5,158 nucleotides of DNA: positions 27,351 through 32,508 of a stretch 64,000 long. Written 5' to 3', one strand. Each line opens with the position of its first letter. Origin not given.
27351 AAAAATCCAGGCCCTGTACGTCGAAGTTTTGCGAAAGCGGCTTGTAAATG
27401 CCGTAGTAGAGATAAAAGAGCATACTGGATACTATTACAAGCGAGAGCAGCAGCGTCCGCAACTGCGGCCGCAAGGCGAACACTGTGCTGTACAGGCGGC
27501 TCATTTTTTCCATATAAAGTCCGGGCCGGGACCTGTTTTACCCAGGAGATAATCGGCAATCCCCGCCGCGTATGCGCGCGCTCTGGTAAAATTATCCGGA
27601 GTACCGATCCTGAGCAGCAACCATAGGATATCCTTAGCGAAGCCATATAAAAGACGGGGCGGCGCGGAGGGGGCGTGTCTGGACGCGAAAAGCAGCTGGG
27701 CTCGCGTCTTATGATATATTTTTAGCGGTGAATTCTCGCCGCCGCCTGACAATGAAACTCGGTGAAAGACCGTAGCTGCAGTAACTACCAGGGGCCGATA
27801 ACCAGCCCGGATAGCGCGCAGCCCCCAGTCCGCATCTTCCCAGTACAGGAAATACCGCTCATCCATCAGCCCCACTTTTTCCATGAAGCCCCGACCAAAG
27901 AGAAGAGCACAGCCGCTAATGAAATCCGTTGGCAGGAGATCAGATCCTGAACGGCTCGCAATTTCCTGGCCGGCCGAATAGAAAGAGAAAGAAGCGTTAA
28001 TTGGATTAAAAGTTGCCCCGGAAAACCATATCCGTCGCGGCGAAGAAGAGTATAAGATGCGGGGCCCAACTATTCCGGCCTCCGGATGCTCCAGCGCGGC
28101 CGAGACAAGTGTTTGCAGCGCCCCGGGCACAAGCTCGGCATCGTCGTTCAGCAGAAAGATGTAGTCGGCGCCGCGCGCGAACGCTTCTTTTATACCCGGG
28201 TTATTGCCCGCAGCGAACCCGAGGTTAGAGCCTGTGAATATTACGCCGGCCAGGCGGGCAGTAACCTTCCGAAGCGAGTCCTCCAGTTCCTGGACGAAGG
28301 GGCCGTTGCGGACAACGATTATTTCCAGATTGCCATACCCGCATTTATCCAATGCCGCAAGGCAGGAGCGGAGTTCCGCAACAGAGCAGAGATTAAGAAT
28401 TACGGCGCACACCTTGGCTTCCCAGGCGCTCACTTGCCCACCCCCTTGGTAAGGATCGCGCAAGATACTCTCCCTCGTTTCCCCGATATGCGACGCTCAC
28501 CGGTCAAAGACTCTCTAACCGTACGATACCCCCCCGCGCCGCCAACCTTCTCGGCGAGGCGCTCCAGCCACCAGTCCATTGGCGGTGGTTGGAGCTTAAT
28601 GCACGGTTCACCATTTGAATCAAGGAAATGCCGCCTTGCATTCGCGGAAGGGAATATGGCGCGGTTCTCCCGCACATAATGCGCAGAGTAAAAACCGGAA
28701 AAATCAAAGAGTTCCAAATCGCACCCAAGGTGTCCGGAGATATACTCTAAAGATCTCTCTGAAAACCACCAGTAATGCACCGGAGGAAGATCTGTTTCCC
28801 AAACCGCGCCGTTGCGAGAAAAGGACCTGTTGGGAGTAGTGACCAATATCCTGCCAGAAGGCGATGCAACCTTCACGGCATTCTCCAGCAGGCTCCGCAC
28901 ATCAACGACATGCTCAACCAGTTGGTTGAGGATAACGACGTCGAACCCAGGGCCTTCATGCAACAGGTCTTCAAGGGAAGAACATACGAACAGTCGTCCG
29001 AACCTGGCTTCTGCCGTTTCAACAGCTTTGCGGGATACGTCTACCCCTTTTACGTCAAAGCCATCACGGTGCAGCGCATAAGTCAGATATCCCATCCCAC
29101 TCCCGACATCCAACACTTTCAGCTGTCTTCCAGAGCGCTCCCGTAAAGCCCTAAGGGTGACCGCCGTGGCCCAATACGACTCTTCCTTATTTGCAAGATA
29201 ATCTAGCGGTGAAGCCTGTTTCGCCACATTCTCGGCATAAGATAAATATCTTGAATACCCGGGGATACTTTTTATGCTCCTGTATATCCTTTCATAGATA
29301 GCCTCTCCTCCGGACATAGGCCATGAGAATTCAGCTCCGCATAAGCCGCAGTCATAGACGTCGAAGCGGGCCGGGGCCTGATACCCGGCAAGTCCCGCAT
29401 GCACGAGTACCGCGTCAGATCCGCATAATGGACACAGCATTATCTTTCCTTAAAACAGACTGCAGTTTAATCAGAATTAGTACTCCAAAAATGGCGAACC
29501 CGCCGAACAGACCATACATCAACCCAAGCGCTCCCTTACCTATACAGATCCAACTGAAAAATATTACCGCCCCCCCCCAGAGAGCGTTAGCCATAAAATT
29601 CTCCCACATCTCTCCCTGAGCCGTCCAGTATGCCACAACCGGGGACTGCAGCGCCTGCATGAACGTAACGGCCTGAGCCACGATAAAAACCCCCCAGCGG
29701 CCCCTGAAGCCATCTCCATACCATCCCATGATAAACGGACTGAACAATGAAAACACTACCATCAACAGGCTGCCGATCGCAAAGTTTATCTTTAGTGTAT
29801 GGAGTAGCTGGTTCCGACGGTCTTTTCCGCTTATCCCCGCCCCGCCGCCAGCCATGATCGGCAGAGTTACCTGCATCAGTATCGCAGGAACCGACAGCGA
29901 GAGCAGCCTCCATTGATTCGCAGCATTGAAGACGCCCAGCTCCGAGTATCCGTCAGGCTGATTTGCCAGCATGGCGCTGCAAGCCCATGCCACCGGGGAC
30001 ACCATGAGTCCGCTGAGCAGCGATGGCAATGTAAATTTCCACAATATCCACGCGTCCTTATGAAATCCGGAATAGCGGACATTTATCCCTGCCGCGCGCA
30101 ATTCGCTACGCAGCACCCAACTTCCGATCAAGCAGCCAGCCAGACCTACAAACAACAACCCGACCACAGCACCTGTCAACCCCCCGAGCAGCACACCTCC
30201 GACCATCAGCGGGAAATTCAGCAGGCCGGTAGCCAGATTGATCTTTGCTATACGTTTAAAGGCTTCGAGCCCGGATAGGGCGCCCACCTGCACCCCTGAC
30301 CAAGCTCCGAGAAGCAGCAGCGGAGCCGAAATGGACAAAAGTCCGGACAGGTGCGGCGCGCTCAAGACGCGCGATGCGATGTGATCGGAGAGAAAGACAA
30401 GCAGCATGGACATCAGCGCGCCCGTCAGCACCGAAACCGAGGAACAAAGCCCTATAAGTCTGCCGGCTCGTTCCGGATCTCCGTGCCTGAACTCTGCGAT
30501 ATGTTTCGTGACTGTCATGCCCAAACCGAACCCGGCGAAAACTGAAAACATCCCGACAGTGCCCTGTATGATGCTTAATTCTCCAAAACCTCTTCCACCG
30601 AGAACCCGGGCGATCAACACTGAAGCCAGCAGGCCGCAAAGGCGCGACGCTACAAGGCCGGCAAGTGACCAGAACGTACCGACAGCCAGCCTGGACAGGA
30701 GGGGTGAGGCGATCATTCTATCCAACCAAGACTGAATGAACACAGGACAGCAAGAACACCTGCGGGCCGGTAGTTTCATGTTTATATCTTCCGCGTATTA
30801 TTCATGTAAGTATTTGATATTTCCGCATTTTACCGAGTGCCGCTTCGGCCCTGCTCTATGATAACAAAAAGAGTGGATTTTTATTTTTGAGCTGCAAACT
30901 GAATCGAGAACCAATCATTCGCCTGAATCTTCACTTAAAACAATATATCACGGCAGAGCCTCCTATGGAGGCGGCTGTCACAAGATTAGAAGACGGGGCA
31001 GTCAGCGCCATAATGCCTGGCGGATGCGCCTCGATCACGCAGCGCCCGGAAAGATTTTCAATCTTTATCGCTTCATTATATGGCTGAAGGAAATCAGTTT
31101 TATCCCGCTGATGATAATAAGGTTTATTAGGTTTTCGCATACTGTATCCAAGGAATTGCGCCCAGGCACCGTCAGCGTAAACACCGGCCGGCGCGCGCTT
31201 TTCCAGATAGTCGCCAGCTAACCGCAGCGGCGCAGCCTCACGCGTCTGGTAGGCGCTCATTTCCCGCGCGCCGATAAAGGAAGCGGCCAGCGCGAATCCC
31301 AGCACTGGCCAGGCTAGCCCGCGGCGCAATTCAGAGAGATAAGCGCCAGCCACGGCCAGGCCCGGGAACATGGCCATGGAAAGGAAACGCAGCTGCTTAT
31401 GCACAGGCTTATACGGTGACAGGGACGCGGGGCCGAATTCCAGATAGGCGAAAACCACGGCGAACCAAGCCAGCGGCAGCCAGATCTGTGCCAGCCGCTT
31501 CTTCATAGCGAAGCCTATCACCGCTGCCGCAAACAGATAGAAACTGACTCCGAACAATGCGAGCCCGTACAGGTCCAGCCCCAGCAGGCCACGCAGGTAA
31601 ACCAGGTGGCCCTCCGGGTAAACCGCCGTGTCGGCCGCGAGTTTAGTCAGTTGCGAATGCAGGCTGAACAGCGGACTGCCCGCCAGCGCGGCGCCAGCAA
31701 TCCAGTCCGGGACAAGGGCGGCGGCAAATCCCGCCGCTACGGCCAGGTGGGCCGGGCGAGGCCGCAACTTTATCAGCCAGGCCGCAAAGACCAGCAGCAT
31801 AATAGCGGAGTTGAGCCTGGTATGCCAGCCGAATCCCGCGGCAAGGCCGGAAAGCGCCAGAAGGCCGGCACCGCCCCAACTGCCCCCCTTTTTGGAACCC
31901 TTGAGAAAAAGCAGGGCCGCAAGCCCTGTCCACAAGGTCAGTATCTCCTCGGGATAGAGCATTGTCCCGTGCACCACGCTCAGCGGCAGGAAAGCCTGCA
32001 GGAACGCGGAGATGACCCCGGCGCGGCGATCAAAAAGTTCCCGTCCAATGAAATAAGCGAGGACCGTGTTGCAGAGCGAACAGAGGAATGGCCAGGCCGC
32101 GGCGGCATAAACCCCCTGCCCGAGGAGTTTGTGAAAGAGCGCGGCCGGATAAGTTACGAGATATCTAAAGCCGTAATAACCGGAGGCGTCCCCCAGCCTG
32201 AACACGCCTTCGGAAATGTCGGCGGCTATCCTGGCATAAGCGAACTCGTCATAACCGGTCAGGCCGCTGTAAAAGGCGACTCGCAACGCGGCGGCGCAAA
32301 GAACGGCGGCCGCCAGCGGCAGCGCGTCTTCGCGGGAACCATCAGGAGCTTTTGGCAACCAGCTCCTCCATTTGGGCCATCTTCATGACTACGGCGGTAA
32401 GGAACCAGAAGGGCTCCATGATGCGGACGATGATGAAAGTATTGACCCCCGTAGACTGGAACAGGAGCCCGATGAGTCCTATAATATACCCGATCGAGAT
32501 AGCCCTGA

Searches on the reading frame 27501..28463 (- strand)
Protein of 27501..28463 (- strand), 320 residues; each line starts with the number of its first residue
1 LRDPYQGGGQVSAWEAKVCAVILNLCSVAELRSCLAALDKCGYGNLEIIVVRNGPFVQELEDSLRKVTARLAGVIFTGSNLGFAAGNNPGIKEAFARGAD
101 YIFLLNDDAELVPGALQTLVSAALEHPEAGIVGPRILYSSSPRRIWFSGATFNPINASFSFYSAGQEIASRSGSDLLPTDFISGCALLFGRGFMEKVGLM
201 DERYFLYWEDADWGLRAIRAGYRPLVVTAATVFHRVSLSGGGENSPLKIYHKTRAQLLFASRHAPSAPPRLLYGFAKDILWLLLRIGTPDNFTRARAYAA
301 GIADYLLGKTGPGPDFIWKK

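Call 7: search_protein_families(library=pfam, proteins=[window:27501-28463:-], max_evalue=0.01)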
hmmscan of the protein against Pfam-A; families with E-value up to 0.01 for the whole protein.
window:27501-28463:- (320 aa): 3 families
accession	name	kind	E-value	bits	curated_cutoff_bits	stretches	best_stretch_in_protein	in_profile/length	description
PF00535.33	Glycos_transf_2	-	1.6e-12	48.1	23.3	1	30-156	12-132/168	Glycosyl transferase family 2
PF13641.12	Glyco_tranf_2_3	-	3.4e-12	47.3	27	1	27-234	12-211/230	Glycosyltransferase like family 2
PF13632.12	Glyco_trans_2_3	-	2e-05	24.9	27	1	101-238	1-127/198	Glycosyl transferase family group 2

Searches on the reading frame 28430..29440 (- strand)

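Call 7: search_protein_families(library=pfam, proteins=[window:28430-29440:-], max_evalue=0.01)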
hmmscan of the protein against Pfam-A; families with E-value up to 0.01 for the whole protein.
window:28430-29440:- (336 aa): 11 families
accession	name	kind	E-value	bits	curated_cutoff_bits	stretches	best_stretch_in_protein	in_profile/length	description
PF13489.12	Methyltransf_23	-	9.7e-17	61.6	27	1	96-241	14-160/164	Methyltransferase domain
PF08241.18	Methyltransf_11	-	5.2e-14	53.1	21.2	1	110-199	1-94/95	Methyltransferase domain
PF13847.12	Methyltransf_31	-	2.7e-13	50.3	27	1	106-204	4-113/145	Methyltransferase domain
PF13649.12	Methyltransf_25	-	4.1e-12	47.1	27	1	109-196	1-97/97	Methyltransferase domain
PF08242.18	Methyltransf_12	-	1.1e-10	42.6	30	1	110-198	1-98/98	Methyltransferase domain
PF07021.18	MetW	-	1.5e-07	31.7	21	1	108-208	16-115/193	Methionine biosynthesis protein MetW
PF05175.20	MTS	-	1.8e-05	24.9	23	1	91-172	19-105/170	Methyltransferase small domain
PF06325.19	PrmA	-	1.8e-05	24.8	22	1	92-198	148-256/296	Ribosomal protein L11 methyltransferase (PrmA)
PF13679.12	Methyltransf_32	-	6.6e-05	23.3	27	1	101-150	21-76/143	Methyltransferase domain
PF01209.24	Ubie_methyltran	-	0.00024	21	20.1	1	89-200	34-151/233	ubiE/COQ5 methyltransferase family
PF14354.12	Lar_restr_allev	-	0.0053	17.4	28.6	0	3-36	6-33/58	Restriction alleviation protein Lar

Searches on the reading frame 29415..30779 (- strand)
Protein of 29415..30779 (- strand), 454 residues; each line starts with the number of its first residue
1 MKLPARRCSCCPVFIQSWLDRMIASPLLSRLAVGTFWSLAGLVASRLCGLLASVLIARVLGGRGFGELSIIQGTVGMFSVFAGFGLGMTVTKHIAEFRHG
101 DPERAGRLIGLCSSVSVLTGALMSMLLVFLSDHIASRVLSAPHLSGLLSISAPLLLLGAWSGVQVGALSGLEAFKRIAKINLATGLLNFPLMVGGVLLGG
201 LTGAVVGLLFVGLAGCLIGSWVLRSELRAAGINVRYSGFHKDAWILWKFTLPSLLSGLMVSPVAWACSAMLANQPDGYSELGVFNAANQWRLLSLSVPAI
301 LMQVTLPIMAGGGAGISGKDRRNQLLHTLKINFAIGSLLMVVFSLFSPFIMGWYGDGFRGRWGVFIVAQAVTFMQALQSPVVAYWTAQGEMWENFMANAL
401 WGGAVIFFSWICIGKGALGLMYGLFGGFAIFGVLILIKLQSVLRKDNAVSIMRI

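Call 7: search_protein_families(library=pfam, proteins=[window:29415-30779:-], max_evalue=0.01)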
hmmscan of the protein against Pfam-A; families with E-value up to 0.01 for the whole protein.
window:29415-30779:- (454 aa): 2 families
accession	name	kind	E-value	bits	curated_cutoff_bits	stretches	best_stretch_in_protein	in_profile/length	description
PF01943.22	Polysacc_synt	-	5.2e-20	72.4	28.2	1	34-310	4-271/274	Polysaccharide biosynthesis protein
PF13440.11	Polysacc_synt_3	-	1.9e-09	37.7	23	1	56-310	2-241/293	Polysaccharide biosynthesis protein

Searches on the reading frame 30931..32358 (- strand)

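Call 7: search_protein_families(library=pfam, proteins=[window:30931-32358:-], max_evalue=0.01)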
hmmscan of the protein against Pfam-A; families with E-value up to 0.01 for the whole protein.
window:30931-32358:- (475 aa): 2 families
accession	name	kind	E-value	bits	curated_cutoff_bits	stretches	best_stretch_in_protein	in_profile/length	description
PF13231.12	PMT_2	-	2e-12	48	26.1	1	68-206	6-146/160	Dolichyl-phosphate-mannose-protein mannosyltransferase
PF02366.24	PMT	-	6e-07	29.7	22.7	1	61-198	59-200/245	Dolichyl-phosphate-mannose-protein mannosyltransferase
